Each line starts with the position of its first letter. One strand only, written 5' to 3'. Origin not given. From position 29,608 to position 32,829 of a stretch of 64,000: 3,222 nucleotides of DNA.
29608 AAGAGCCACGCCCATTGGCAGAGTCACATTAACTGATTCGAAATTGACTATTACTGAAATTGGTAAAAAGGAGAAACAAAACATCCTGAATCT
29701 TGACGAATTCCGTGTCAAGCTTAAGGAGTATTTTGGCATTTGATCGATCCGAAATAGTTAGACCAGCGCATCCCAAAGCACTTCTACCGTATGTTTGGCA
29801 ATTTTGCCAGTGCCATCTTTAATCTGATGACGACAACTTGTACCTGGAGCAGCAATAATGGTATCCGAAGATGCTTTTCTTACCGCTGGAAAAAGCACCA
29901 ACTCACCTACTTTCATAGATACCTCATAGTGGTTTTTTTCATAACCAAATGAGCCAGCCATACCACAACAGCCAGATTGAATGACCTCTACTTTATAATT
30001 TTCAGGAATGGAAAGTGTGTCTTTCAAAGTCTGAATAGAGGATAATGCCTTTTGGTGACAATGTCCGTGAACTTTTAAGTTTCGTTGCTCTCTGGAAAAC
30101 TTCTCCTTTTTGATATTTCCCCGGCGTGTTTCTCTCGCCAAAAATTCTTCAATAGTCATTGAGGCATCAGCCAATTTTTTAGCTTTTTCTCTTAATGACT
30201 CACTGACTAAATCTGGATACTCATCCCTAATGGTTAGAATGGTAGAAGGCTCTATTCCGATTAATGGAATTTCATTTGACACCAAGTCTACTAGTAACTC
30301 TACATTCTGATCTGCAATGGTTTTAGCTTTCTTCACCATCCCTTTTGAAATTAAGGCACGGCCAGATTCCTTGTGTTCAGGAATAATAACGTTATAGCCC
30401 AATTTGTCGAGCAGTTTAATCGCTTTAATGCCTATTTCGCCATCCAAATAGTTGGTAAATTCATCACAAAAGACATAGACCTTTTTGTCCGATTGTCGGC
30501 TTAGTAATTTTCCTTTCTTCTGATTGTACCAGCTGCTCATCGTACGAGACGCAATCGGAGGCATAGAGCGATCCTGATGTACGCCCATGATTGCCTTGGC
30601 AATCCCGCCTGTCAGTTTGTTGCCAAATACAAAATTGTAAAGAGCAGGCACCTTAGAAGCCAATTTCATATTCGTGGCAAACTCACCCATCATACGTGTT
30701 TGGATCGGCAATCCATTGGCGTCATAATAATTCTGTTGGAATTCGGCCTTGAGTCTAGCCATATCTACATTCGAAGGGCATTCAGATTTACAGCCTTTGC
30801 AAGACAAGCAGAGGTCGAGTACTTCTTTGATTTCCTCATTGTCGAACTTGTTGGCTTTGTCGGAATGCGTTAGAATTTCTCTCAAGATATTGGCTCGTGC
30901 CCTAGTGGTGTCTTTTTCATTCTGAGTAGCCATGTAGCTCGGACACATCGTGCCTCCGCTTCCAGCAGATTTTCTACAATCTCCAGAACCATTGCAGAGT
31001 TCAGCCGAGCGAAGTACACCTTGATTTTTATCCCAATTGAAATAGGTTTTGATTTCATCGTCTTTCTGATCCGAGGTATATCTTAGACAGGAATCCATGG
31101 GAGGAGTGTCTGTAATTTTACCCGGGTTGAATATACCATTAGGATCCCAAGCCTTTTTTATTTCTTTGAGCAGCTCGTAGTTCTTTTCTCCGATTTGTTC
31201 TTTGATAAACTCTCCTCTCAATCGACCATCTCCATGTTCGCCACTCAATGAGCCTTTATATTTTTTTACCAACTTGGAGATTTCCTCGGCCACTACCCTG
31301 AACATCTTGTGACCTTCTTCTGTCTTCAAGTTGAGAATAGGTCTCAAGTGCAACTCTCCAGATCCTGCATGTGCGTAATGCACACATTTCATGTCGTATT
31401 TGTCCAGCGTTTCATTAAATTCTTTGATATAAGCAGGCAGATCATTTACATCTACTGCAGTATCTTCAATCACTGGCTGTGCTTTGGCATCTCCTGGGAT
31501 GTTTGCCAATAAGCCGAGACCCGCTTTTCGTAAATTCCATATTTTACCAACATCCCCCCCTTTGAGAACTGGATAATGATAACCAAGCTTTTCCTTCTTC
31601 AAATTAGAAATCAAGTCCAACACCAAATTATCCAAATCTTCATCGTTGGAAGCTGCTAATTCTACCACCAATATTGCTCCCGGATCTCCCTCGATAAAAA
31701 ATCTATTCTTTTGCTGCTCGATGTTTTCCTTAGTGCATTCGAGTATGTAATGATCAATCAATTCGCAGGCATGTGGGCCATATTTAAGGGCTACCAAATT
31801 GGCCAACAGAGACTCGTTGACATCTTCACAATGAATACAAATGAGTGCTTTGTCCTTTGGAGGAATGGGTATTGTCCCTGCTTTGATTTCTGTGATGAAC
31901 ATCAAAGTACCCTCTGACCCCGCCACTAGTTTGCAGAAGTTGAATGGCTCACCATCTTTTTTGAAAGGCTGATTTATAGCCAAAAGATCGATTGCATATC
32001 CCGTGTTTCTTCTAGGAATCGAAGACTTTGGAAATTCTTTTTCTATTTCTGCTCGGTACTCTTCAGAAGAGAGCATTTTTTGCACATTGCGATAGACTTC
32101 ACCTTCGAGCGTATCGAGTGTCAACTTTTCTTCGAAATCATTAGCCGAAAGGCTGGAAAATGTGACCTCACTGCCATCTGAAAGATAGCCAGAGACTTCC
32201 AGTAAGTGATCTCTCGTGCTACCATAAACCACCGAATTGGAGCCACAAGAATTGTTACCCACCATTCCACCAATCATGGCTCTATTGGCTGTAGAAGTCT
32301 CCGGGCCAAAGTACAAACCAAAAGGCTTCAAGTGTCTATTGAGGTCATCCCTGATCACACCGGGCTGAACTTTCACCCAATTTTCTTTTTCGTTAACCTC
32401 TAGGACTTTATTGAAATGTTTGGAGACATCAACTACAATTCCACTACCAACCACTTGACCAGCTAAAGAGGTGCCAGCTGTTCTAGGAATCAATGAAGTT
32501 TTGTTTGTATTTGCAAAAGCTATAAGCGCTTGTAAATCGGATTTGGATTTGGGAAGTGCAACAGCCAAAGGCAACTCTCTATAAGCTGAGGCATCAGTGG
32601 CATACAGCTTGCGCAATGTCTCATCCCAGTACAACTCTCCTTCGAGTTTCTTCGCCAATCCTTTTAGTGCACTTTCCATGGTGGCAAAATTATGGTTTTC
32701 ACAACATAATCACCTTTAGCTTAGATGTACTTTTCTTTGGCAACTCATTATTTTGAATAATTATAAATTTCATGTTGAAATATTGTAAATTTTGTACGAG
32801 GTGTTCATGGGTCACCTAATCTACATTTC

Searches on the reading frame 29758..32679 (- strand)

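Call 59: search_protein_families(library=pfam, proteins=[window:29758-32679:-], max_evalue=0.00001)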
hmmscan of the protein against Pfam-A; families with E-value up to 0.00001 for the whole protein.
window:29758-32679:- (973 aa): 4 families
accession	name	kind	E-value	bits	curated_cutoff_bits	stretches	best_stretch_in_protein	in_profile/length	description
PF02913.24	FAD-oxidase_C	-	2.2e-46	159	21.2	1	295-522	25-248/248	FAD linked oxidases, C-terminal domain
PF01565.28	FAD_binding_4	-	1.6e-35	122.3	26.4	1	37-174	1-138/139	FAD binding domain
PF13534.11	Fer4_17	-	1.7e-09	38.5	22.2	1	562-639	2-61/61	4Fe-4S dicluster domain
PF13183.11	Fer4_8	-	2.8e-07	31.4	27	1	559-638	2-68/68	4Fe-4S dicluster domain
